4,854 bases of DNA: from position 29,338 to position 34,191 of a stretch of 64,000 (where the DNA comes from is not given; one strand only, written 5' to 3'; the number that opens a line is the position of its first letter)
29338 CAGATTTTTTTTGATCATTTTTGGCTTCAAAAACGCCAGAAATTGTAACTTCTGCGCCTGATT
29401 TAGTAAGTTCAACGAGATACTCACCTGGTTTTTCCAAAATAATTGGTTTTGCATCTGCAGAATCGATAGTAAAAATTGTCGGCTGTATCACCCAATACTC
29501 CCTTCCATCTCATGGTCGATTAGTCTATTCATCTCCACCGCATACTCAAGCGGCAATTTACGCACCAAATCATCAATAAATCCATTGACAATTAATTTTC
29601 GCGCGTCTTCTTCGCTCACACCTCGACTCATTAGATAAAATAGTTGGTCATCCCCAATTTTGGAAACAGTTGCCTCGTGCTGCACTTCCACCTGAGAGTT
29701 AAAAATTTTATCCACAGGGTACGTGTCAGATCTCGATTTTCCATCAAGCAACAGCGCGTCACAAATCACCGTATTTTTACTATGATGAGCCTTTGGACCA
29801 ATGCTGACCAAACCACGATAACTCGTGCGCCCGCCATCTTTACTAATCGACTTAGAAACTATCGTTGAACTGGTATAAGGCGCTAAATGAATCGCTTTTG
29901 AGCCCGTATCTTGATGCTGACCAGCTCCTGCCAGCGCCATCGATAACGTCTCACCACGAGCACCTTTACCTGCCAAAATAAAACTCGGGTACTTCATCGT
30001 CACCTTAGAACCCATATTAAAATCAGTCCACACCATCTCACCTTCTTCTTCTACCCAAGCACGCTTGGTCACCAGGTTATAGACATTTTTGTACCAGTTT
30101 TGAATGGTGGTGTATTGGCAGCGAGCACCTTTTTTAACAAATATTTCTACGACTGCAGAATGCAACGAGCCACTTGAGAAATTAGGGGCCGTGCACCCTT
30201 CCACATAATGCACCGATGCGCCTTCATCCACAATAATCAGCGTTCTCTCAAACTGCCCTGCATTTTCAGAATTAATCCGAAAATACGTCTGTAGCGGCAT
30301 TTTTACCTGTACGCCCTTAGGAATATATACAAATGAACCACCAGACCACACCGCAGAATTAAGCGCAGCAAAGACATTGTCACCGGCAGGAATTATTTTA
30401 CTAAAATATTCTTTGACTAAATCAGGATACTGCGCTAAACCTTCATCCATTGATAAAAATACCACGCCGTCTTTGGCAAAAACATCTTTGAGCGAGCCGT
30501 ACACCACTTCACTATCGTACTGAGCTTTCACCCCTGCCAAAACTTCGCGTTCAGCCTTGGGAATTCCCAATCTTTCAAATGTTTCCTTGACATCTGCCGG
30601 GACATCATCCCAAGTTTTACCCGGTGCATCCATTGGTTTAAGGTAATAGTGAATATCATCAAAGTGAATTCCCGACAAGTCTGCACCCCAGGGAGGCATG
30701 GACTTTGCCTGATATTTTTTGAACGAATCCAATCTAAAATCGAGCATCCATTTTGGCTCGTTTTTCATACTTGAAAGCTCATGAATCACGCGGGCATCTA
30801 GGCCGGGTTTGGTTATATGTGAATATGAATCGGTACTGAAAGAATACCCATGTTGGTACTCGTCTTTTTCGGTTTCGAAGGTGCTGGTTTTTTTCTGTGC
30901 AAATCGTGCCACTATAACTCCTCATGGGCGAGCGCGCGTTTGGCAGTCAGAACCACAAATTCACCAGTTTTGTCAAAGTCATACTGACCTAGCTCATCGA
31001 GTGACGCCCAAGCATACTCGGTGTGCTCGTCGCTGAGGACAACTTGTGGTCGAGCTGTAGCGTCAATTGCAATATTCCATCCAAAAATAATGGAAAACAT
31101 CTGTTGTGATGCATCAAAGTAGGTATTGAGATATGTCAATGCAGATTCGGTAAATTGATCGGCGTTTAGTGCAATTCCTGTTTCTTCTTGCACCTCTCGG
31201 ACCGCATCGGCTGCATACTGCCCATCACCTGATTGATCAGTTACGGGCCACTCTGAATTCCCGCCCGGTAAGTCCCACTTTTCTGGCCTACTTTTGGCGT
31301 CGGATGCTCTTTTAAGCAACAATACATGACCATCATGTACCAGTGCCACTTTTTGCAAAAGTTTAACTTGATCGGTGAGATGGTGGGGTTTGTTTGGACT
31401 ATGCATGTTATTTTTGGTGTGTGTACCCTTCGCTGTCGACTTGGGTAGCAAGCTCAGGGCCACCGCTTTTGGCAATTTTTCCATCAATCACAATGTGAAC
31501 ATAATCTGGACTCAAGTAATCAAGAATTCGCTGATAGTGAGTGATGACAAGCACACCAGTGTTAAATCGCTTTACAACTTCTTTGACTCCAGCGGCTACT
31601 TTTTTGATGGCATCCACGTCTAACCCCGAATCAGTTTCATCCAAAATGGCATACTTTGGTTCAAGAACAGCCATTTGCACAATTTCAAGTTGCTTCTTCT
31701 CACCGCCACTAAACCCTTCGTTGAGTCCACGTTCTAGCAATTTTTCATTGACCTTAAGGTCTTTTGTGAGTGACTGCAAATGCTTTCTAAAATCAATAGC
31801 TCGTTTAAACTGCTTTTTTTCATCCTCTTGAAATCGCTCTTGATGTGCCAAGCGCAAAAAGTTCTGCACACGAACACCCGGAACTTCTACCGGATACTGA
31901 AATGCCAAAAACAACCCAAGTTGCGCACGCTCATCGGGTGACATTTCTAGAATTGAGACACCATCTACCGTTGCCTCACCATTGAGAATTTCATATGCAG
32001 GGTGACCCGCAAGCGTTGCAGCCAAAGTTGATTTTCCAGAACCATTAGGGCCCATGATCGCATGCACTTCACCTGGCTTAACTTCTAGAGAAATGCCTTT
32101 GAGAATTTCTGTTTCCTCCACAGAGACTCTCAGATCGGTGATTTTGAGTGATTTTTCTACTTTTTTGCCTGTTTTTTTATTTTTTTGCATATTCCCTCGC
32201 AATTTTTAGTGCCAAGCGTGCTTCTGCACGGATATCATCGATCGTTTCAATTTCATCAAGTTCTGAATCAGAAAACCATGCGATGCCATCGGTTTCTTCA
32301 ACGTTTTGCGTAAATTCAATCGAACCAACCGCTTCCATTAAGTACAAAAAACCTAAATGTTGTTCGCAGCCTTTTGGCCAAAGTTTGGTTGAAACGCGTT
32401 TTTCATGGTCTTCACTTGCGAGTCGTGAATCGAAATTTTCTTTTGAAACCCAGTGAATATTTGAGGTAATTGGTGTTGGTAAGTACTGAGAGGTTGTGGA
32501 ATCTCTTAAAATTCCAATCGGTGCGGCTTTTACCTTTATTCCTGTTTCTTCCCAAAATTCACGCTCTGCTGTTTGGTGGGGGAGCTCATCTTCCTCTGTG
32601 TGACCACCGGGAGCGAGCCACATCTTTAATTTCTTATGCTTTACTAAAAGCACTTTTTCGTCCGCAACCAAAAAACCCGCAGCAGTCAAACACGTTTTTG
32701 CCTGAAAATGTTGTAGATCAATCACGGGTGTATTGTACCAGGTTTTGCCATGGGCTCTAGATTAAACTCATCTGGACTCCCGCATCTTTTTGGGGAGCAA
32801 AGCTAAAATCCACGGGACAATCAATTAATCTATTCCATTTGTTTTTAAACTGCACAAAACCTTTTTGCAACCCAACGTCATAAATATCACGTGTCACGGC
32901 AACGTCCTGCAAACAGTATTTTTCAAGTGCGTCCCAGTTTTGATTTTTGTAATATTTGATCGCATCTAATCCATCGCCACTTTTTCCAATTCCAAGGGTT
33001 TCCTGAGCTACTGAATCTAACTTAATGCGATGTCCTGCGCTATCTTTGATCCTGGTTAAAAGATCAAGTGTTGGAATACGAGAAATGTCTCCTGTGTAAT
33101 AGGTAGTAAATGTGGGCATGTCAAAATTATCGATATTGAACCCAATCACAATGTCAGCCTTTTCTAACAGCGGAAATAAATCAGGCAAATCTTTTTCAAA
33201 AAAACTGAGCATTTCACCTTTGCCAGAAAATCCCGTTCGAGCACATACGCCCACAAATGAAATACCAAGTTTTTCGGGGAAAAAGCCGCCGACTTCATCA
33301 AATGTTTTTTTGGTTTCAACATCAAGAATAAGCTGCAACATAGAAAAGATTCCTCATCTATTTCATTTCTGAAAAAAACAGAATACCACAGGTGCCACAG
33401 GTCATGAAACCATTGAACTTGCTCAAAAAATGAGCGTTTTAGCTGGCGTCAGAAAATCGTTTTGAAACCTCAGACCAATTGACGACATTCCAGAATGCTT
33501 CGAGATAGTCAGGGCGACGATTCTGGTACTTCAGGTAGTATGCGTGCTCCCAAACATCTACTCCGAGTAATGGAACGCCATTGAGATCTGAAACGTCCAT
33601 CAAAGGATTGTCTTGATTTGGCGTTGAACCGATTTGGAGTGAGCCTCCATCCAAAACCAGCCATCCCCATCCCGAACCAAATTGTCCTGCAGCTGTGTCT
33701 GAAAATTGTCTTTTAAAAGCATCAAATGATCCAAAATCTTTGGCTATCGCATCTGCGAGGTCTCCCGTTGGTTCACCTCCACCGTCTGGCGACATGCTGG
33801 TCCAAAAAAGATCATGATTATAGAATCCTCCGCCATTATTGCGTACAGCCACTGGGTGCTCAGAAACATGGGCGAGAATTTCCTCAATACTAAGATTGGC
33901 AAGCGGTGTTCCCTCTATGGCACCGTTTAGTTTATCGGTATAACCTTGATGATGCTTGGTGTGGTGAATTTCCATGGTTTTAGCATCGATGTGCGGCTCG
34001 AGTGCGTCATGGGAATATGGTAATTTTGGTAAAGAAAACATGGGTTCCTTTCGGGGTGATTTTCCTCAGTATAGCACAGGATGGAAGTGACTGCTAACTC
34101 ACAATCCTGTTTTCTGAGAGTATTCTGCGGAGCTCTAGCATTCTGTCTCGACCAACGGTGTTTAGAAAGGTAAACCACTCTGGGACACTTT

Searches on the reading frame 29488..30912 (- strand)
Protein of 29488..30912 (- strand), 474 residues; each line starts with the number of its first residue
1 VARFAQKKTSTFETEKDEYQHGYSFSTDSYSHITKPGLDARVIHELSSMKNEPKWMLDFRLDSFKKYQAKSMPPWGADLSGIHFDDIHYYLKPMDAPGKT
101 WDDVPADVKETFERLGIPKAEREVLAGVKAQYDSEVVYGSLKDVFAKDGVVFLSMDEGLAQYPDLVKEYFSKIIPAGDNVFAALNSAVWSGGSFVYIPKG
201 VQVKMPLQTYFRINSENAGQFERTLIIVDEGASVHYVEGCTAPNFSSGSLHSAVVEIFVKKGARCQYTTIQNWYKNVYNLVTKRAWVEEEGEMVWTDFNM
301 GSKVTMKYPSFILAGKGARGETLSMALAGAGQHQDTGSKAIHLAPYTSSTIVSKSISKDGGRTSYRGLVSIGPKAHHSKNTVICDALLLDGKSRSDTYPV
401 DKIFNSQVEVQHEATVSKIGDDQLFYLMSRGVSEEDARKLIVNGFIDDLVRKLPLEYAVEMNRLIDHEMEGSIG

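Call 48: search_protein_families(library=pfam, proteins=[window:29488-30912:-], max_evalue=0.0001)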
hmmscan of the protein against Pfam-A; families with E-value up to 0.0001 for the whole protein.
window:29488-30912:- (474 aa): 2 families
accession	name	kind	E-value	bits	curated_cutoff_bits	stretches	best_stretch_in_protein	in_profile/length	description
PF01458.23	SUFBD_core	-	4.1e-86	288.6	27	1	211-445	1-232/232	SUF system FeS cluster assembly, SufBD core domain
PF19295.5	SufBD_N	-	7.5e-13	48.9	23.5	1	146-208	109-171/172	SufBD protein N-terminal region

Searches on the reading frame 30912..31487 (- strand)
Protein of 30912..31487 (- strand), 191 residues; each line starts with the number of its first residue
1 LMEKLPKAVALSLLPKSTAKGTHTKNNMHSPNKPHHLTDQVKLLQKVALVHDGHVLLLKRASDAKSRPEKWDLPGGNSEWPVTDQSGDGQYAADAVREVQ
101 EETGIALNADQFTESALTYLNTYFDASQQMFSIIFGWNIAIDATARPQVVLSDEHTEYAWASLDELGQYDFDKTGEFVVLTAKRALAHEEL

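Call 48: search_protein_families(library=pfam, proteins=[window:30912-31487:-], max_evalue=0.0001)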
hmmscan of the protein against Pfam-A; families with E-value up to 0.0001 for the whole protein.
window:30912-31487:- (191 aa): 1 family
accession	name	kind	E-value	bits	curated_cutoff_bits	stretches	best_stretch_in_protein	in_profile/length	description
PF00293.34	NUDIX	-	1.1e-12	48.5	21.1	1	50-168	10-119/134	NUDIX domain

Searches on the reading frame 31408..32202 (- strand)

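Call 49: search_protein_families(library=pfam, proteins=[window:31408-32202:-], max_evalue=0.0001)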
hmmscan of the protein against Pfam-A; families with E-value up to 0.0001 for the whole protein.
window:31408-32202:- (264 aa): 2 families
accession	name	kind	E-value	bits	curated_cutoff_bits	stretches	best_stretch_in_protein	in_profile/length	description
PF00005.33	ABC_tran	-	3e-21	76.9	25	1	34-190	1-135/137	ABC transporter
PF02463.25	SMC_N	-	3.7e-08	33.5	40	0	151-227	123-202/220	RecF/RecN/SMC N terminal domain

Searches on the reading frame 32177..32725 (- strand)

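Call 49: search_protein_families(library=pfam, proteins=[window:32177-32725:-], max_evalue=0.0001)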
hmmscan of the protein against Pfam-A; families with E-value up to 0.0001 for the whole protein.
window:32177-32725:- (182 aa): 1 family
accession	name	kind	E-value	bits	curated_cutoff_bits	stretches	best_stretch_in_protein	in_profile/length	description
PF00293.34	NUDIX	-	4.8e-15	56.2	21.1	1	15-103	5-100/134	NUDIX domain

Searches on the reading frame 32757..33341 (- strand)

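Call 49: search_protein_families(library=pfam, proteins=[window:32757-33341:-], max_evalue=0.0001)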
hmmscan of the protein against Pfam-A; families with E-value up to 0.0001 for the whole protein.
window:32757-33341:- (194 aa): 1 family
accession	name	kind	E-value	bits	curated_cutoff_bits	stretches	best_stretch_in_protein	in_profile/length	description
PF13482.12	RNase_H_2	-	2.6e-08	34.4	22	1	56-155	52-162/165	RNase_H superfamily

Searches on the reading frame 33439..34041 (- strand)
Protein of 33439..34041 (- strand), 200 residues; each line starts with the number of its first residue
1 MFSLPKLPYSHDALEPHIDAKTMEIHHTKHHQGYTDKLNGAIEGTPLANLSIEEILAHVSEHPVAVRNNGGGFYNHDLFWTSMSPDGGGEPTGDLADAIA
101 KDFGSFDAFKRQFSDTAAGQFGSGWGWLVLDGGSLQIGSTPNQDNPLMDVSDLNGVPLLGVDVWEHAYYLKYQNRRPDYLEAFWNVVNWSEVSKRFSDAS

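Call 49: search_protein_families(library=pfam, proteins=[window:33439-34041:-], max_evalue=0.0001)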
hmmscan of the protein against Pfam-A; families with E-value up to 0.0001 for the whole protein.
window:33439-34041:- (200 aa): 2 families
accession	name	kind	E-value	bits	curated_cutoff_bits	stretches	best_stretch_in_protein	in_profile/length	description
PF02777.23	Sod_Fe_C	-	9.8e-43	144.8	20.9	1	91-195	1-102/102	Iron/manganese superoxide dismutases, C-terminal domain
PF00081.27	Sod_Fe_N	-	1.1e-29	103.2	27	1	2-84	2-82/82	Iron/manganese superoxide dismutases, alpha-hairpin domain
